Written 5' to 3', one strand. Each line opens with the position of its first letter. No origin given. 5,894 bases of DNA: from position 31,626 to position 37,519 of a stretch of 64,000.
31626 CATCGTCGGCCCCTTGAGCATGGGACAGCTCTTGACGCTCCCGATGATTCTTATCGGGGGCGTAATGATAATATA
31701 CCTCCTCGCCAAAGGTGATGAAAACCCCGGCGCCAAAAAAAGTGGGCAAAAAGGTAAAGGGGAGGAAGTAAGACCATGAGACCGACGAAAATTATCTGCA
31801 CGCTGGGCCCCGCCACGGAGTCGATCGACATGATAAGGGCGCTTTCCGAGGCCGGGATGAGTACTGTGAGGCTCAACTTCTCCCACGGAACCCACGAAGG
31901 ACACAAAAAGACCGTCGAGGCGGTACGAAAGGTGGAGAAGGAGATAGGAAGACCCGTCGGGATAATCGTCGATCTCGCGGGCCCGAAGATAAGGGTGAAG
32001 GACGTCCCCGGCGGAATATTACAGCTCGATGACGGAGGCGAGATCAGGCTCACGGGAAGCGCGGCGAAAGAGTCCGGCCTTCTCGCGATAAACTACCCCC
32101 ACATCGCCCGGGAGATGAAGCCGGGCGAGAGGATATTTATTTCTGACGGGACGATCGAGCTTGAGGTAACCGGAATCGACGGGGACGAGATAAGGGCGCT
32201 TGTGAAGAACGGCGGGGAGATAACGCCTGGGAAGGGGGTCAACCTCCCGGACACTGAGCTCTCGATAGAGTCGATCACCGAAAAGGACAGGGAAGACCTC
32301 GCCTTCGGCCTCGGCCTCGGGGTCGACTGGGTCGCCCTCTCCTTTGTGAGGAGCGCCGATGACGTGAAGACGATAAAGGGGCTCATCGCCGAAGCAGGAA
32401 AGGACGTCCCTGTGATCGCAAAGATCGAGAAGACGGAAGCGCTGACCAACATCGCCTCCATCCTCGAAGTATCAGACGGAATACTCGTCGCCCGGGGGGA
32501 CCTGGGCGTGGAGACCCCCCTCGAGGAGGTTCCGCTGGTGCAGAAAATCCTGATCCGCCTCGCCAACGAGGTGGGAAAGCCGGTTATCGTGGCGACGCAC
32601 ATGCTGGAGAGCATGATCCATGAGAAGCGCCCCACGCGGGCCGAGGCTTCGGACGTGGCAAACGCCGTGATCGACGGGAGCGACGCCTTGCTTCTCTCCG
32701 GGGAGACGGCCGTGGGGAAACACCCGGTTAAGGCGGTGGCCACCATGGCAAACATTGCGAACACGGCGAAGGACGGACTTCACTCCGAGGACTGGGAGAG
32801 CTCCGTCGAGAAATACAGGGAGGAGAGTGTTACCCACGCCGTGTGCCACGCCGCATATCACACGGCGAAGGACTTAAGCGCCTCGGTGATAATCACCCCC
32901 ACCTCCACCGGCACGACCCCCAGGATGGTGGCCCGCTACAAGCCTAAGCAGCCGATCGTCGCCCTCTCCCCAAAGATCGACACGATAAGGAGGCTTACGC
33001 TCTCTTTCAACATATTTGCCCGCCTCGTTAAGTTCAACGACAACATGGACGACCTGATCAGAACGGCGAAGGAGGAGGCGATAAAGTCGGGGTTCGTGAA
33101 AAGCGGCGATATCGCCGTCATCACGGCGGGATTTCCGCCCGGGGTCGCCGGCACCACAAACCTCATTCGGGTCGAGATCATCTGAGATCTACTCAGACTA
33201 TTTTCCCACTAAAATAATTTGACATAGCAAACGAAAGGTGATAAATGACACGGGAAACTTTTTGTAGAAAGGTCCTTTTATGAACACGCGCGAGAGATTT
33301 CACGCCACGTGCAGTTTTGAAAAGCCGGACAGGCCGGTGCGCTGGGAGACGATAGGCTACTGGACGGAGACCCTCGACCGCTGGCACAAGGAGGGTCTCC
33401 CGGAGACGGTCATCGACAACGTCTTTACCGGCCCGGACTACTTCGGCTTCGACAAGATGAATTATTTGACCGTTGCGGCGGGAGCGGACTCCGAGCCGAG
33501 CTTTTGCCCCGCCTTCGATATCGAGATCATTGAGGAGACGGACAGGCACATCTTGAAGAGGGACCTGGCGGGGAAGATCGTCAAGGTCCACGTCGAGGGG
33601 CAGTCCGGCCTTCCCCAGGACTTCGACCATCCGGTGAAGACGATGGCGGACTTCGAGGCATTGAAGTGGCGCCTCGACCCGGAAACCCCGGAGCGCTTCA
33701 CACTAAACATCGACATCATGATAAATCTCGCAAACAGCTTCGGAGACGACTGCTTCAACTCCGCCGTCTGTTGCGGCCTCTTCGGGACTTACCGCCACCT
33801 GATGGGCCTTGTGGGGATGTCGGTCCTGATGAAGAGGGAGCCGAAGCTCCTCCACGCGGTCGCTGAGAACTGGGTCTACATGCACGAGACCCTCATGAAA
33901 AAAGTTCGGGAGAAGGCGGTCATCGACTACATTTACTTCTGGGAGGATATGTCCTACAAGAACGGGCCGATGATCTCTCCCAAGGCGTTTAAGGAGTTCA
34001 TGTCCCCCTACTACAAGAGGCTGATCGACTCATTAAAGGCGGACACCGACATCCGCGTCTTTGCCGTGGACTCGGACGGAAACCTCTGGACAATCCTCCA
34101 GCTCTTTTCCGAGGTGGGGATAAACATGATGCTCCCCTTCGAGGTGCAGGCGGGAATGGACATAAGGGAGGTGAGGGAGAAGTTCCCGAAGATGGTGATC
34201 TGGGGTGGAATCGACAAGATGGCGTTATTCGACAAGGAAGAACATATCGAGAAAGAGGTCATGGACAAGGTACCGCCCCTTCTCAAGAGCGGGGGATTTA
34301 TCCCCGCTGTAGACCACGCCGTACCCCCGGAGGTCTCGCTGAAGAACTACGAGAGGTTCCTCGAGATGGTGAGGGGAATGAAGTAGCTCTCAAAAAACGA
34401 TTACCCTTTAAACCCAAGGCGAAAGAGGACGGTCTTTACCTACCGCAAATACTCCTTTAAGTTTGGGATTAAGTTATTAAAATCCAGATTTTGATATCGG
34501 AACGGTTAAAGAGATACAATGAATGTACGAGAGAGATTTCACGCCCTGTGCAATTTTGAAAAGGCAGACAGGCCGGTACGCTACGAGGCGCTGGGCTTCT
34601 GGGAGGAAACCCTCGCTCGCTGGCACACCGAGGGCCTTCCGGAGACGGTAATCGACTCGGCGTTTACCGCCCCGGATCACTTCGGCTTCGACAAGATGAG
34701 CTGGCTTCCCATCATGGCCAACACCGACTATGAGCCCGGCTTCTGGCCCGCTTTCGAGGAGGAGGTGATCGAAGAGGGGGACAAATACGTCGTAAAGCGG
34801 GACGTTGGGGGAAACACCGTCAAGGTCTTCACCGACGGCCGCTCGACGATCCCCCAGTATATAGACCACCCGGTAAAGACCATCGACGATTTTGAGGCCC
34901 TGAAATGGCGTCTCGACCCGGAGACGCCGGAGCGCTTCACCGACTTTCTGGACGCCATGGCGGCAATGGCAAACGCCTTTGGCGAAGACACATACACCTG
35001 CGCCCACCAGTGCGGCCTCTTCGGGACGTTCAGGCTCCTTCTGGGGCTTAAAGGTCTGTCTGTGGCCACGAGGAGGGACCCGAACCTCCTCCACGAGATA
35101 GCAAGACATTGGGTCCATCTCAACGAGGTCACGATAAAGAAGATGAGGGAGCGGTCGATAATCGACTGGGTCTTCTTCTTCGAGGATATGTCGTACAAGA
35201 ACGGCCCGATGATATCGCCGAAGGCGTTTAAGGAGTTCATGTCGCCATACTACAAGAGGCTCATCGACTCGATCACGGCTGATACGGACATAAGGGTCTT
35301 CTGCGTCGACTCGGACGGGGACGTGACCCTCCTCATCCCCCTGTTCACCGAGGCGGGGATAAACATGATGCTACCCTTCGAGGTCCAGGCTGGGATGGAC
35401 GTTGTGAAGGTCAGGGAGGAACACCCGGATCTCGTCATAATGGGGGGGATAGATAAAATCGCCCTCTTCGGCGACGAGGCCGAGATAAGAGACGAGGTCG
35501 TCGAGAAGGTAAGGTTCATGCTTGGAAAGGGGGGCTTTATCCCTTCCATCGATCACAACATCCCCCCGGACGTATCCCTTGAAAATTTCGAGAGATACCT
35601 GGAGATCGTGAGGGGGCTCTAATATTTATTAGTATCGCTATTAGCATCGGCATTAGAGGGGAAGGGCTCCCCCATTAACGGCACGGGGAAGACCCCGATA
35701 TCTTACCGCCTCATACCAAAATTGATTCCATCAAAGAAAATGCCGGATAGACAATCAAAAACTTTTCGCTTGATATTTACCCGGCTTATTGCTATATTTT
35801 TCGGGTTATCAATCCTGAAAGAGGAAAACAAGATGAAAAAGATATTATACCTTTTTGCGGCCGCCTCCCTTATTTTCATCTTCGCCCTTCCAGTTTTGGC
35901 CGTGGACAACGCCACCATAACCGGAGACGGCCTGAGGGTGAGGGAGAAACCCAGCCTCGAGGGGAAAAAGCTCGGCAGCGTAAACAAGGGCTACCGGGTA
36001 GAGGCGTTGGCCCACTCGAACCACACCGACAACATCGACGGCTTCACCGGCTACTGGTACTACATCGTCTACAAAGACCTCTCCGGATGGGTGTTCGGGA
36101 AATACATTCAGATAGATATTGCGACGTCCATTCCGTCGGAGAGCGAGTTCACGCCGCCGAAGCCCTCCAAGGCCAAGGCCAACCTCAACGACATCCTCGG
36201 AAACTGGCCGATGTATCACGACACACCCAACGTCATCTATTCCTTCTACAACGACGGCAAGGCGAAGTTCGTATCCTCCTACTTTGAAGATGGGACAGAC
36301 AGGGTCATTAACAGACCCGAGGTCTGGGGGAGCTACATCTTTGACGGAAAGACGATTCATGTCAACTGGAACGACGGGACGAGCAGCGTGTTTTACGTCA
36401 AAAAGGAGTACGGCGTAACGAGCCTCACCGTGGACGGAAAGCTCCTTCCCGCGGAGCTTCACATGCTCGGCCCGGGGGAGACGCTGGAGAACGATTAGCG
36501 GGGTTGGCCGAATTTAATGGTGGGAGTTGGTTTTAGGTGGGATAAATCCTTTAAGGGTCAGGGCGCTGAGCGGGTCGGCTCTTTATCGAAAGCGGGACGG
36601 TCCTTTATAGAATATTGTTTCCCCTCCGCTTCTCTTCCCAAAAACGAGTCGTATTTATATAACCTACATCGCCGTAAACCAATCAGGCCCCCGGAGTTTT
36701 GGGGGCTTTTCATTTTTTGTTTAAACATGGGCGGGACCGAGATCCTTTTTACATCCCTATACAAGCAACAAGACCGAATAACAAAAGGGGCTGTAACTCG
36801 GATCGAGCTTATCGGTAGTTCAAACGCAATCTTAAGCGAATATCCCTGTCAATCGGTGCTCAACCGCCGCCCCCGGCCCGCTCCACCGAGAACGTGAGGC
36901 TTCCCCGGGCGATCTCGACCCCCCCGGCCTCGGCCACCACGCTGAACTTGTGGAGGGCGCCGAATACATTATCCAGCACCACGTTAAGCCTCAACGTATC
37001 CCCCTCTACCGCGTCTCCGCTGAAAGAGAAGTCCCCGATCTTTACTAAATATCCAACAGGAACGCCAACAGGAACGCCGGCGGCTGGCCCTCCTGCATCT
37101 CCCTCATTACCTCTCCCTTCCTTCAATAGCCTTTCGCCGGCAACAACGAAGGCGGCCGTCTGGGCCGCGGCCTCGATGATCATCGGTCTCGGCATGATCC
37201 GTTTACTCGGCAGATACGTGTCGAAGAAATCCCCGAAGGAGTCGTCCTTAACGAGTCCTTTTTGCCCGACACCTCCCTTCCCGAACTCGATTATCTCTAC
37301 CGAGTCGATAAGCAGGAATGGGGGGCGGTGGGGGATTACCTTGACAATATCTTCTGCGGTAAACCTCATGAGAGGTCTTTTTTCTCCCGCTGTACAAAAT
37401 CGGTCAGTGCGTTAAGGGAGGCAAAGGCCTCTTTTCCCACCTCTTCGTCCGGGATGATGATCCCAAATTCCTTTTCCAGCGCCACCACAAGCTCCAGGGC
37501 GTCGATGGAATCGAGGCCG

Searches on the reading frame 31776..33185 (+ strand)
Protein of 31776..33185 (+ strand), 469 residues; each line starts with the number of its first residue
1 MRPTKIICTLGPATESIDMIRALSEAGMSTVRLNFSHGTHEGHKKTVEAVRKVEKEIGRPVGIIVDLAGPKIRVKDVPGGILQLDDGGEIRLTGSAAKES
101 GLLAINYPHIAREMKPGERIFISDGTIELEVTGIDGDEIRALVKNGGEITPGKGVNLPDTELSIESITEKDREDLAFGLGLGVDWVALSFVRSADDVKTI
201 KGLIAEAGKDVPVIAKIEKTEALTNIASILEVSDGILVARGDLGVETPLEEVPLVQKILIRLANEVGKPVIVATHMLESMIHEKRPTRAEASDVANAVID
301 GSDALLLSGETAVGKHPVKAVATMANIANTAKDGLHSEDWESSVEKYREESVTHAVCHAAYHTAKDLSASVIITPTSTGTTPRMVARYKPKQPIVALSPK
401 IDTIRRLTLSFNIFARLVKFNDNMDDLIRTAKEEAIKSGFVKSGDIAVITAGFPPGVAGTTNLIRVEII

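Call 11: search_protein_families(library=pfam, proteins=[window:31776-33185:+], max_evalue=0.00001)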
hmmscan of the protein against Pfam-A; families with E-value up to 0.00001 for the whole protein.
window:31776-33185:+ (469 aa): 2 families
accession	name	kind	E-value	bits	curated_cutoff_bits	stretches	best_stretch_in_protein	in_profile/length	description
PF00224.27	PK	-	4.2e-115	384.8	30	1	2-321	2-328/328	Pyruvate kinase, barrel domain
PF02887.21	PK_C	-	2e-33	115.3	28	1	354-466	1-113/114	Pyruvate kinase, alpha/beta domain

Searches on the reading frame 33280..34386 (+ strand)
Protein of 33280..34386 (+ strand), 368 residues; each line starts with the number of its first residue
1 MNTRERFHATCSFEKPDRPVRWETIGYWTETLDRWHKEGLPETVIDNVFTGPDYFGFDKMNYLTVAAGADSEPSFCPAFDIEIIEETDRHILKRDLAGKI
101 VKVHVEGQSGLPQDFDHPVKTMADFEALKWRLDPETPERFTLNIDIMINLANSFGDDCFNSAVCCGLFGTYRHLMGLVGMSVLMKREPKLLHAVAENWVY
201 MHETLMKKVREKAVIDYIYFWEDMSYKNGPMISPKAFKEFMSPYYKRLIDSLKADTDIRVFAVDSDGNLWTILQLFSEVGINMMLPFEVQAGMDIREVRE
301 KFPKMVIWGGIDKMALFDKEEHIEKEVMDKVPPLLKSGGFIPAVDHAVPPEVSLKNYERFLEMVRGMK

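Call 11: search_protein_families(library=pfam, proteins=[window:33280-34386:+], max_evalue=0.00001)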
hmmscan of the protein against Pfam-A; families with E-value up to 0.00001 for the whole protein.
window:33280-34386:+ (368 aa): 1 family
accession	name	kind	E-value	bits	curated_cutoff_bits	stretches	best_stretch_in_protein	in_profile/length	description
PF01208.23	URO-D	-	1.5e-18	67.4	23.9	1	104-365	86-344/346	Uroporphyrinogen decarboxylase (URO-D)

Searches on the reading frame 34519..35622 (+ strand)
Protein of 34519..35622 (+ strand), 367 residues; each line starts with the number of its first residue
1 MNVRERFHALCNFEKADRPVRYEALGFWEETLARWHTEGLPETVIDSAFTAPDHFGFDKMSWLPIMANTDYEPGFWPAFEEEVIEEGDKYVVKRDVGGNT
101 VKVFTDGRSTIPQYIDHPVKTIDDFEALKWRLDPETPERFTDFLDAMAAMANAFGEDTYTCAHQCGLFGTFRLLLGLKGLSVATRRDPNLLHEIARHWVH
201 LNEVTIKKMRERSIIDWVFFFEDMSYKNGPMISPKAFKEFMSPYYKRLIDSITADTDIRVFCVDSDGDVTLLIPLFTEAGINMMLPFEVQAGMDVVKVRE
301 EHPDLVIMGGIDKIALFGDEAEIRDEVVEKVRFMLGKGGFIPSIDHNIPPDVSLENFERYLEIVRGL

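Call 11: search_protein_families(library=pfam, proteins=[window:34519-35622:+], max_evalue=0.00001)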
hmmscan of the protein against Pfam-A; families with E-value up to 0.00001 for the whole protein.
window:34519-35622:+ (367 aa): 1 family
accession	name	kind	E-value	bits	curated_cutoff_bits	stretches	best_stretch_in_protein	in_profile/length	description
PF01208.23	URO-D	-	6.5e-20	71.9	23.9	1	111-365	92-344/346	Uroporphyrinogen decarboxylase (URO-D)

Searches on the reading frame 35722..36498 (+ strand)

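Call 12: search_protein_families(library=pfam, proteins=[window:35722-36498:+], max_evalue=0.00001)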
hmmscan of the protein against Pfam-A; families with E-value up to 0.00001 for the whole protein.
window:35722-36498:+ (258 aa): 1 family
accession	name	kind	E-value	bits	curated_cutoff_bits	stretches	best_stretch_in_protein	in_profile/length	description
PF08239.17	SH3_3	-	4.4e-12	46.4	27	1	69-130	1-54/54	Bacterial SH3 domain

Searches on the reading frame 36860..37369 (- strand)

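Call 12: search_protein_families(library=pfam, proteins=[window:36860-37369:-], max_evalue=0.00001)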
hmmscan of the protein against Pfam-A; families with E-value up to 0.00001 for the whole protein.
window:36860-37369:- (169 aa): 1 family
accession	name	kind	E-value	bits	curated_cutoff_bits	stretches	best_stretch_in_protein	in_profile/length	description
PF07977.19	FabA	-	3.3e-06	27.2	23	1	12-87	1-77/138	FabA-like domain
